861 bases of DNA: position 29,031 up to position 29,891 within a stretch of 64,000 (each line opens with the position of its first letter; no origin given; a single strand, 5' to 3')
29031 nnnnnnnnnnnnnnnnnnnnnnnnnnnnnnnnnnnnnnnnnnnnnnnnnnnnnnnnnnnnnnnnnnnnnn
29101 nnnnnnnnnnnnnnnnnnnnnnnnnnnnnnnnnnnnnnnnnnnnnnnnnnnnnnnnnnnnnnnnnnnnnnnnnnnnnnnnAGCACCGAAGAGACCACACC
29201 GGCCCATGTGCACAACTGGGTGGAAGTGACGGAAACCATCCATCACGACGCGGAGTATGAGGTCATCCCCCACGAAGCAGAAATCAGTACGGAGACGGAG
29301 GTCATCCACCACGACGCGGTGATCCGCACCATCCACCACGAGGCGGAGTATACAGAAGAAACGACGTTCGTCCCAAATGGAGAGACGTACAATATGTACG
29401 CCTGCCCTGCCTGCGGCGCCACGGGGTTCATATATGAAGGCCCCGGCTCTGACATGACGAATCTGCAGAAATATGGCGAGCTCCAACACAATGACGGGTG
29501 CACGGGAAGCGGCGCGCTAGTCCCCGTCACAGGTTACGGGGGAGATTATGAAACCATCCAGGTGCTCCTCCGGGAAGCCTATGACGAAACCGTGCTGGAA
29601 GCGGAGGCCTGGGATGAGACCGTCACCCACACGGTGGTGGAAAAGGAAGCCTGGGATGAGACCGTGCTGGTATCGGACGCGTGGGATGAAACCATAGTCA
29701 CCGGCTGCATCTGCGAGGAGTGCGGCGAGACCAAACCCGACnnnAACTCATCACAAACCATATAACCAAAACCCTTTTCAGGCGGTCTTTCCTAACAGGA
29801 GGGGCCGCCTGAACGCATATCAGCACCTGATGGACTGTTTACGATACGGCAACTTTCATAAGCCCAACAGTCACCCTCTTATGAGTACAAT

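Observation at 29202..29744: Unrecognised ectodomain built from HH(D/E)AEY and (A/E)AWDET short tandem repeats bracketed by CxxCG motifs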

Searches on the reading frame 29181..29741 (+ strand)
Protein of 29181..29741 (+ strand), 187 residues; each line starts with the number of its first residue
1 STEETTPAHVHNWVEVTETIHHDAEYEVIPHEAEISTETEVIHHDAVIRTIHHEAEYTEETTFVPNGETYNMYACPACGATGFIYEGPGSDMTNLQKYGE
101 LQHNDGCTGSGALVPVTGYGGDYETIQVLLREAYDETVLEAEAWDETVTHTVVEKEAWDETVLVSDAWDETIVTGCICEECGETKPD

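Call 6: find_homologous_proteins(query=window:29181-29741:+, max_evalue=0.001)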
Query window:29181-29741:+ (187 aa): 47 proteins with E <= 0.001 among 423 candidates.
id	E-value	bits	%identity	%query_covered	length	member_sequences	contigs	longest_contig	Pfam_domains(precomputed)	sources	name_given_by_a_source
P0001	8.1e-28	116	43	95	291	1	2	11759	-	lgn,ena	-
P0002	6.6e-26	109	44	95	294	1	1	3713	-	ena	-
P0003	2.4e-18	85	42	95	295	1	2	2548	-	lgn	-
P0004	1.7e-16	79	35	89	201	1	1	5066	-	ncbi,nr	ncbi:MAG: hypothetical protein II185_07945, partial [Firmicutes bacterium]|nr:hypothetical protein [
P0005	5.9e-16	77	39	95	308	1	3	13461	-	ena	-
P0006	5.6e-13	67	37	94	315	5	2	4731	-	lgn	-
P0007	2.0e-12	65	35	86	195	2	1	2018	-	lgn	-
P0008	4.4e-12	64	37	94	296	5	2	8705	-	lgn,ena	-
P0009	2.0e-11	62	37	94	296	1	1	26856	-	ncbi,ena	-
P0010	2.1e-10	59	33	97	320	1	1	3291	-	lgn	-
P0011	7.4e-10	57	30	97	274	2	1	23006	-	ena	-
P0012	2.7e-9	55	54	24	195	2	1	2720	-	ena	-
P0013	1.9e-8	52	48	34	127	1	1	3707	-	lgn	-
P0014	2.3e-8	52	31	96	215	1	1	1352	-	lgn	-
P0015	3.0e-8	52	29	97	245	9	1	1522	-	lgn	-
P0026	7.4e-6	44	34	80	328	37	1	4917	-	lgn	-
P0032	6.3e-5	41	31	95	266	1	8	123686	-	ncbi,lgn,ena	-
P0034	1.0e-4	40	33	97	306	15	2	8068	-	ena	-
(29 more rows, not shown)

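Call 10: search_protein_families(library=ncbifam, proteins=[window:29181-29741:+, P0001, P0010, P0026], max_evalue=10)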
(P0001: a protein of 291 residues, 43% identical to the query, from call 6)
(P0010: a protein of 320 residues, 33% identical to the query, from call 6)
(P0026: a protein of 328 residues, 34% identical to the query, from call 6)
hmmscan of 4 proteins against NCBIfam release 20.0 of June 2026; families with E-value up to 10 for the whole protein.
window:29181-29741:+ (187 aa): 2 families
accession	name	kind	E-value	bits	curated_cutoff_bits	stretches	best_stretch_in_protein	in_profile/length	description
NF052617.1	slr0373_blue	equivalog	0.014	15.4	100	1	54-87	43-75/113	slr0373 family blue light stress response protein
NF047912.1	ECs_2282_CxxC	subfamily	0.071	13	37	1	73-85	3-15/60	ECs_2282 family putative zinc-binding protein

P0001 (291 aa): 17 families
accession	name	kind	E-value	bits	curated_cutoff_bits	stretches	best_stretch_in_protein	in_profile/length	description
TIGR04526.1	predic_Ig_block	subfamily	3.9e-07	29.4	150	1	2-164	3-170/693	putative immunoglobulin-blocking virulence protein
NF047351.1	lipase_YSIRK_Sa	exception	0.007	14.7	650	1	43-147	47-151/704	YSIRK-targeted triacylglycerol lipase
NF033865.1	fusolisin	equivalog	0.011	13.8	999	1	1-104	1-101/1006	fusolisin family autotransporter serine protease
NF043060.1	MAP_0585_fam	equivalog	0.027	14.5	170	1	21-136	40-164/319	MAP_0585 family protein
NF005846.3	PRK07764.1-6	equivalog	0.03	13.4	625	1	32-147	401-516/628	DNA polymerase III subunit gamma and tau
NF038014.1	Chlamy_inclu_1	subfamily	0.035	14.5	200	1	8-139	6-134/238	inclusion-associated protein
TIGR03490.1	Mycoplas_LppA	paralog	0.046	12.2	325.5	1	51-120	45-114/541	LppA family lipoprotein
NF011531.0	PRK14971.1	equivalog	0.061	12.1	685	1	34-174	377-515/614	DNA polymerase III subunit gamma/tau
NF003108.1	PRK04031.1-1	equivalog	0.19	10.9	300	1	60-147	277-334/419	DNA primase DnaG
NF005942.0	PRK07994.1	equivalog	0.2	10.6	613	1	52-161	394-494/655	DNA polymerase III subunit gamma/tau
NF005844.0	PRK07764.1-3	equivalog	0.22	10.2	964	1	41-147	409-546/841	DNA polymerase III subunit gamma and tau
TIGR02747.1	TraV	equivalog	0.52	11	44.75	1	8-123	4-115/145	type IV conjugative transfer system lipoprotein TraV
NF011526.0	PRK14965.1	equivalog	2.1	7.1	670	1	38-136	368-464/578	DNA polymerase III subunits gamma and tau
TIGR03931.1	T7SS_Rv3446c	hypoth_equivalog_domain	3.4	7.9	47.6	1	11-170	2-146/194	type VII secretion-associated protein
NF046048.1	NlpC_P60_DIP1281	equivalog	4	6.1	517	1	52-154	244-350/587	DIP1281 family NlpC/P60 protein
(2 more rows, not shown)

P0010 (320 aa): 7 families
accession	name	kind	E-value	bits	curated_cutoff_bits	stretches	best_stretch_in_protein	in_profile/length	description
NF033761.1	gliding_GltJ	equivalog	0.0034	16.5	450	1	2-141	381-515/671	adventurous gliding motility protein GltJ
NF010405.0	PRK13831.1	subfamily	0.23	10.3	386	1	2-85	35-117/433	IncP-type conjugal transfer protein TrbI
NF008975.0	PRK12323.1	equivalog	0.47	9.1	875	1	47-176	383-502/709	DNA polymerase III subunit gamma/tau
NF005846.3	PRK07764.1-6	equivalog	0.51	9.3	625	1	37-161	459-586/628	DNA polymerase III subunit gamma and tau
NF045510.1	4Cys_prefix_kin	domain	0.56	10.5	24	1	200-211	15-26/26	4-Cys prefix domain-containing protein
TIGR04526.1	predic_Ig_block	subfamily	4.1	6.2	150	1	36-129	78-156/693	putative immunoglobulin-blocking virulence protein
NF011512.0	PRK14950.1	equivalog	5.8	5.9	593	1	45-154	376-486/585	DNA polymerase III subunits gamma and tau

P0026 (328 aa): 22 families
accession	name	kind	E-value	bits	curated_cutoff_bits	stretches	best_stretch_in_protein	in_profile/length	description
TIGR01167.1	LPXTG_anchor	domain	0.004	17.8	15.9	1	297-328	3-32/34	LPXTG cell wall anchor domain-containing protein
NF041527.1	SCO1860_LAETG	equivalog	0.0054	16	200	1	252-322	232-300/306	SCO1860 family LAETG-anchored protein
NF045523.1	MXAN_5453_fam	exception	0.02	13.5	500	1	192-316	396-529/544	MXAN_5453 family MXYO-CTERM-anchored protein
NF033839.1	PspC_subgroup_2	exception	0.045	12.7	500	1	210-305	433-535/557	pneumococcal surface protein PspC, LPXTG-anchored form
NF007769.1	PRK10455.1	equivalog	0.074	13.3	174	1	6-37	4-35/160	ATP-independent periplasmic protein-refolding chaperone Spy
TIGR00585.2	mutl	equivalog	0.11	11.4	180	1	206-314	340-449/555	DNA mismatch repair endonuclease MutL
NF033846.1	Rumino_NPXTG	domain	0.12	12.7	23.5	1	297-328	2-30/30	NPXTG-anchored protein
NF033201.1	Vip_LPXTG_Lm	exception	0.14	11.4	600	1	206-316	292-403/414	cell invasion LPXTG protein Vip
TIGR03656.1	IsdC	equivalog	0.18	11.6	155.85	1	260-324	152-211/219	heme uptake protein IsdC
NF011510.0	PRK14948.1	equivalog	0.31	9.7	593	1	160-288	475-603/640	DNA polymerase III subunit gamma/tau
NF033186.1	internalin_K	exception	0.45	8.9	1100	1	236-306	514-585/604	class 1 internalin InlK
NF041742.1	WGxxGxxG_fam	subfamily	0.59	10.7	35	1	1-34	1-33/69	WGxxGxxG family protein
NF040486.1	SrfA_fam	subfamily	0.67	9.3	150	1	229-297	244-311/438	SrfA family protein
TIGR03490.1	Mycoplas_LppA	paralog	0.7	8.3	325.5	1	209-294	32-120/541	LppA family lipoprotein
TIGR02102.1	pullulan_Gpos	equivalog_domain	0.79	7.3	1042.25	1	223-324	1014-1108/1113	pullulanase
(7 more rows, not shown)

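Call 11: search_protein_families(library=pfam, proteins=[window:29181-29741:+, P0001, P0010, P0026, P0006, P0034], max_evalue=10)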
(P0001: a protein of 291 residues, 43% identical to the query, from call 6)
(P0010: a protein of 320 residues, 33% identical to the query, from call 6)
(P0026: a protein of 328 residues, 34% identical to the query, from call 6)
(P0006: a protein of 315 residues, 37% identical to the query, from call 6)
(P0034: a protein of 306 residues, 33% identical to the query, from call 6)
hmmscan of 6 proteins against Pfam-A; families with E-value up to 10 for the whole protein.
window:29181-29741:+ (187 aa): 0 families

P0001 (291 aa): 7 families
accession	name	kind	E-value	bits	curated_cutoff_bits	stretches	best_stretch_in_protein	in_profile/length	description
PF21818.3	DUF6884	-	0.019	15.6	30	1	150-214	44-108/135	Family of unknown function (DUF6884)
PF01080.22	Presenilin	-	0.22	10.7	34.3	1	53-114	257-315/408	Presenilin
PF12393.13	Dr_adhesin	-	0.36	11.6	25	1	1-16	1-16/21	Dr family adhesin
PF05887.16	Trypan_PARP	-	0.36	11.3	100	1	31-126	27-122/134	Procyclic acidic repetitive protein (PARP)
PF02932.22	Neur_chan_memb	-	2.6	8.7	28.1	1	39-142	99-206/233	Neurotransmitter-gated ion-channel transmembrane region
PF05297.16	Herpes_LMP1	-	3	7.4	26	1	39-84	251-298/386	Herpesvirus latent membrane protein 1 (LMP1)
PF02862.22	DDHD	-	8.7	6.8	28.3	0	40-116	122-210/258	DDHD domain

P0010 (320 aa): 3 families
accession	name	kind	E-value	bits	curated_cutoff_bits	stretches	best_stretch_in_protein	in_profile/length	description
PF13240.11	Zn_Ribbon_1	-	0.056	13.7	25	1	195-211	7-23/23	zinc-ribbon domain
PF09297.16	Zn_ribbon_NUD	-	0.38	10.9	24.8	1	200-208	2-10/32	NADH pyrophosphatase zinc ribbon domain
PF13248.11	Zn_ribbon_3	-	0.54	10.3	27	0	202-211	17-26/26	zinc-ribbon domain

P0026 (328 aa): 3 families
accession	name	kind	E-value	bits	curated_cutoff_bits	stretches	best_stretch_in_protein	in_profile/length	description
PF00746.26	Gram_pos_anchor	-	0.003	17.9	20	1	297-328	10-40/43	LPXTG cell wall anchor motif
PF18719.7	ArlS_N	-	0.091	13.4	27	1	50-104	69-121/140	ArlS sensor domain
PF20644.2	Rrn7_cyclin_N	-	7.6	7.1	24.1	0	263-311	48-95/126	Rrn7/TAF1B, N-terminal cyclin domain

P0006 (315 aa): 11 families
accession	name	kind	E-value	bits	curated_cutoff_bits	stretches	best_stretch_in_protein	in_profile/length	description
PF02932.22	Neur_chan_memb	-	0.012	16.3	28.1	1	6-161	59-198/233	Neurotransmitter-gated ion-channel transmembrane region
PF15807.10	MAP17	-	0.013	16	29.6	1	10-94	38-116/122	Membrane-associated protein 117 kDa, PDZK1-interacting protein 1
PF23107.1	Zf-C2H2_ZNF451_C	-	0.035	15.1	30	1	182-215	24-57/59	Two consecutive Zinc fingers C2H2 type, ZNF451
PF23137.1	HVO_0758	-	0.047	13.9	27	1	190-210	14-34/55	HVO_0758 mu-protein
PF00096.32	zf-C2H2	-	0.087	13.8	25.2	1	198-216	2-20/23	Zinc finger, C2H2 type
PF22251.1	PFF1_TM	-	0.24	11.3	32.3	1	6-150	96-235/300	Vacuolar membrane protease, transmembrane domain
PF19343.5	HAM1_N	-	0.25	10.1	27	1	20-143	156-284/630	HAM1-like, N-terminal domain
PF13913.12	zf-C2HC_2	-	0.48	10.6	27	1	198-208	4-14/25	zinc-finger of a C2HC-type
PF14353.12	CpXC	-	1.1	9.8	25.4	1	123-165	21-63/121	CpXC protein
PF09531.15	Ndc1_Nup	-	1.9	7.6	29.8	1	36-154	366-469/607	Nucleoporin protein Ndc1-Nup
PF24334.1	DUF7502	-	2.5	7.8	27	1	9-116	153-260/281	Family of unknown function (DUF7502)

P0034 (306 aa): 1 family
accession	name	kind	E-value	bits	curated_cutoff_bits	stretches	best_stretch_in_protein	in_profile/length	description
PF22263.1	DUF6951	-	0.37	11.6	27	1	120-186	4-69/101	Family of unknown function (DUF6951)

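Call 14: search_protein_representatives(protein=window:29181-29741:+)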
Query: 187 residues. Proteins with E-value up to 0.001 (for the whole library): 291; up to 1e-10: 41; up to 1e-30: 2. The best 150 are listed.
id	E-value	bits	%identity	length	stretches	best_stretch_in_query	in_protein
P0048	2.2e-120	415.8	99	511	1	1-187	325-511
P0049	1.9e-48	181.1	54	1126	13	129-184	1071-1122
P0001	2.6e-28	115.5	49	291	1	3-185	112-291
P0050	6.3e-28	114.2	46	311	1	7-184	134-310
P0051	1.8e-19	86.6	53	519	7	7-58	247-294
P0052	3.1e-19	85.8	42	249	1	5-185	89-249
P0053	7.3e-19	84.6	59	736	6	127-182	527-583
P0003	7.7e-19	84.5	59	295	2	122-185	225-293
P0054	2.4e-17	79.7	61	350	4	126-185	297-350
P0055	9.8e-17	77.7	40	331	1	2-185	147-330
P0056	2.0e-16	76.7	48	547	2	3-173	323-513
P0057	3.7e-16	75.8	51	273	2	4-64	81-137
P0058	1.0e-15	74.4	43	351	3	24-174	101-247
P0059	4.4e-15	72.3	49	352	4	102-173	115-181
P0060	2.5e-14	69.8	46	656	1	4-185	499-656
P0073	4.8e-12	62.4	60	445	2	5-49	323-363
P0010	6.7e-11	58.6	52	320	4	141-184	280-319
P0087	3.3e-10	56.4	39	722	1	3-185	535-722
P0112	2.8e-08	50.1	42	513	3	148-184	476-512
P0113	3.1e-08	49.9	48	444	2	7-60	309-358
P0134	7.4e-08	48.7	44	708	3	37-173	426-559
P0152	6.1e-07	45.7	43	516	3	16-173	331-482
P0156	8.6e-07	45.2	44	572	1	15-173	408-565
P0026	2.3e-06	43.8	39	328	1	16-165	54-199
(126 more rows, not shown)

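Call 25: search_protein_families(library=pfam, proteins=[P0156, P0060, P0087, P0053, P0134, P0113, P0049, P0152, P0073, P0112], max_evalue=0.01)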
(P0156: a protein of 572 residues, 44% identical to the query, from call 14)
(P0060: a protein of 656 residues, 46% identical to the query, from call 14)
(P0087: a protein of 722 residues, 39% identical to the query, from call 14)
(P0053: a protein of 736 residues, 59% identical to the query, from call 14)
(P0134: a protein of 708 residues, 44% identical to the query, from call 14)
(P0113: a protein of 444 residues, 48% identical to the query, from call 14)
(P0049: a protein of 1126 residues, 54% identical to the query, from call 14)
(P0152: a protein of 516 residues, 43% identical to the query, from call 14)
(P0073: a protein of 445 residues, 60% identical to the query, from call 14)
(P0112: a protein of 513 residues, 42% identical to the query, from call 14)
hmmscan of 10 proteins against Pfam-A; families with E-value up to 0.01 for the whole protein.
P0156 (572 aa): 6 families
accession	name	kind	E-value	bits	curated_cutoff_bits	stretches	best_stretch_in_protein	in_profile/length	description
PF04542.20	Sigma70_r2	-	1.2e-09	38.2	24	1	22-85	1-66/71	Sigma-70 region 2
PF08281.18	Sigma70_r4_2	-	3.1e-09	36.8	25.7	1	128-173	9-54/54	Sigma-70, region 4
PF07638.17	Sigma70_ECF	-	5.9e-08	33.3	21.1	1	124-177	131-183/185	ECF sigma factor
PF04545.22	Sigma70_r4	-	2.2e-06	27.5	24.1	1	129-175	4-50/50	Sigma-70, region 4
PF04297.20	UPF0122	-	0.0015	19.2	22.7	1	120-183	8-67/101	Putative helix-turn-helix protein, YlxM / p13 like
PF07374.17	DUF1492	-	0.0057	17.2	21.5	1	118-172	43-98/100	Protein of unknown function (DUF1492)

P0060 (656 aa): 2 families
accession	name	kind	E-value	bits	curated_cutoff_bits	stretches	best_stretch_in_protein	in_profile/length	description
PF01471.23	PG_binding_1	-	1.9e-18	66.8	23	1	53-108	2-57/57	Putative peptidoglycan binding domain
PF08823.16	PG_binding_2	-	0.0011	19.6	21.1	1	52-91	14-53/74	Putative peptidoglycan binding domain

P0087 (722 aa): 1 family
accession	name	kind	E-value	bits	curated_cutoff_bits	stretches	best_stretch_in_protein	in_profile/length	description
PF01471.23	PG_binding_1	-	2.7e-15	56.7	23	1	36-84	2-50/57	Putative peptidoglycan binding domain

P0053 (736 aa): 1 family
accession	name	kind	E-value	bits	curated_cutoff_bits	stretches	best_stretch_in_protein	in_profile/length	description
PF00395.25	SLH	-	1.4e-33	115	20.8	3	87-129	1-43/44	S-layer homology domain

P0134 (708 aa): 2 families
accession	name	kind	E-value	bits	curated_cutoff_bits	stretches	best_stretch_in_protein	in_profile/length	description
PF00395.25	SLH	-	2.6e-11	43.8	20.8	1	30-72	1-43/44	S-layer homology domain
PF00398.26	RrnaAD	-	0.0083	15.7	24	0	139-262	47-173/263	Ribosomal RNA adenine dimethylase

P0113 (444 aa): 2 families
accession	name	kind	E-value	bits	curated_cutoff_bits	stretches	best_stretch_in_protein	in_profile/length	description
PF13946.11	DUF4214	-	4.2e-63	209.8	23.2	4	75-140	1-70/72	Domain of unknown function (DUF4214)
PF05485.17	THAP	-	0.0025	19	23.9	0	165-241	6-62/87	THAP domain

P0049 (1126 aa): 2 families
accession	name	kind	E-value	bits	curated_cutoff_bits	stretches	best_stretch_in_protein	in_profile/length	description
PF13306.12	LRR_5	-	3.6e-16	59.6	27.7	2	791-853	23-86/127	BspA type Leucine rich repeat region (6 copies)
PF01841.26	Transglut_core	-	3.4e-06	27.7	23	1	556-651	3-107/108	Transglutaminase-like superfamily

P0152 (516 aa): 3 families
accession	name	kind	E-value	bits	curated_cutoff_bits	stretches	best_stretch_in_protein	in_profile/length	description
PF19085.6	Choline_bind_2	-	4.9e-19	68.7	27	2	264-295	7-38/38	Choline-binding repeat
PF19127.6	Choline_bind_3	-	2.7e-18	66.1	27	4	219-262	3-47/47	Choline-binding repeat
PF01473.26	Choline_bind_1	-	5e-12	46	20.5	3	90-108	1-19/19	Putative cell wall binding repeat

P0073 (445 aa): 0 families

P0112 (513 aa): 0 families

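Call 29: predict_structure(alignment_id=A1)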
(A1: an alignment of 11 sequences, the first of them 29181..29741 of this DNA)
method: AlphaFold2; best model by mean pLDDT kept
length: 187 residues; sequences in the alignment: 11
mean_pLDDT: 80.3   pTM: 0.40
mean pLDDT of the five models: 80.3, 80.3, 79.8, 79.0, 78.6
residues with pLDDT >= 90: 103; 70-90: 29; 50-70: 28; < 50: 27
segments of 3 or more residues with pLDDT < 50: 87-110
pLDDT, mean of each block of 10 residues (from residue 1): 59 93 96 92 96 95 77 64 51 44 46 66 88 96 95 93 97 92 86
secondary structure, 60 per line:
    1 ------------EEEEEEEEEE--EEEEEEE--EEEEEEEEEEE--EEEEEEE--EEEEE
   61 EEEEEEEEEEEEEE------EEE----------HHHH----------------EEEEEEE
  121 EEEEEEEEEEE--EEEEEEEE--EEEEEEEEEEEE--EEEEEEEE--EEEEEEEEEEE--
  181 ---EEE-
elements in order: E13-22 E25-31 E34-44 E47-53 E56-74 E81-83 H94-97 E114-131 E134-141 E144-155 E158-165 E168-178 E184-186

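Call 32: fold_search(model_id=the predicted structure, library=pdb)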
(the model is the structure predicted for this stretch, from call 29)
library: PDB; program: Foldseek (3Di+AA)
matches with E <= 10: 248; with E <= 0.001: 0
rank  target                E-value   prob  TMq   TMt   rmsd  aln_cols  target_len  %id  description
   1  8egr_I                4.8e-02  0.35  0.16  0.12  14.2       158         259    8  Upper tail structure of Staphylococcus phage Andhra (released 2022-12-14)
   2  5ec5_C                6.0e-02  0.13  0.11  0.07  27.9       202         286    9  Crystal structure of lysenin pore (released 2016-05-18)
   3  5ec5_D                7.8e-02  0.10  0.10  0.07  28.8       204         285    9  Crystal structure of lysenin pore (released 2016-05-18)
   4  5ec5_E                9.2e-02  0.06  0.07  0.06  29.3       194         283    8  Crystal structure of lysenin pore (released 2016-05-18)
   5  5ec5_A                9.7e-02  0.08  0.10  0.06  29.1       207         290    9  Crystal structure of lysenin pore (released 2016-05-18)
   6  3j9c                  1.3e-01  0.38  0.20  0.11  12.8       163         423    7  CryoEM single particle reconstruction of anthrax toxin protective antigen pore at 2.9 Angstrom resolution (released 2015-03-11)
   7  5ec5_F                1.3e-01  0.08  0.11  0.08  35.7       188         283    7  Crystal structure of lysenin pore (released 2016-05-18)
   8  5ec5_B                1.3e-01  0.08  0.10  0.08  31.3       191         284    9  Crystal structure of lysenin pore (released 2016-05-18)
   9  5ec5_I                1.4e-01  0.13  0.11  0.09  31.1       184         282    8  Crystal structure of lysenin pore (released 2016-05-18)
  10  5ec5_L                1.4e-01  0.08  0.10  0.07  27.6       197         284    9  Crystal structure of lysenin pore (released 2016-05-18)
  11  6qz9_0A               1.7e-01  0.21  0.18  0.13  16.0       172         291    7  The cryo-EM structure of the collar complex and tail axis in bacteriophage phi29 (released 2019-06-12)
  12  5gaq_A                2.0e-01  0.13  0.12  0.09  29.4       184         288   10  Cryo-EM structure of the Lysenin Pore (released 2016-04-06)
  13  6uwi_A                2.3e-01  0.25  0.17  0.06  22.1       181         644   10  Crystal structure of the Clostridium difficile translocase CDTb (released 2020-01-22)
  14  6uwi_D                2.3e-01  0.25  0.17  0.06  22.1       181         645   10  Crystal structure of the Clostridium difficile translocase CDTb (released 2020-01-22)
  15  6psn_A                3.1e-01  0.33  0.20  0.09  13.0       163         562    7  Anthrax toxin protective antigen channels bound to lethal factor (released 2020-03-04)
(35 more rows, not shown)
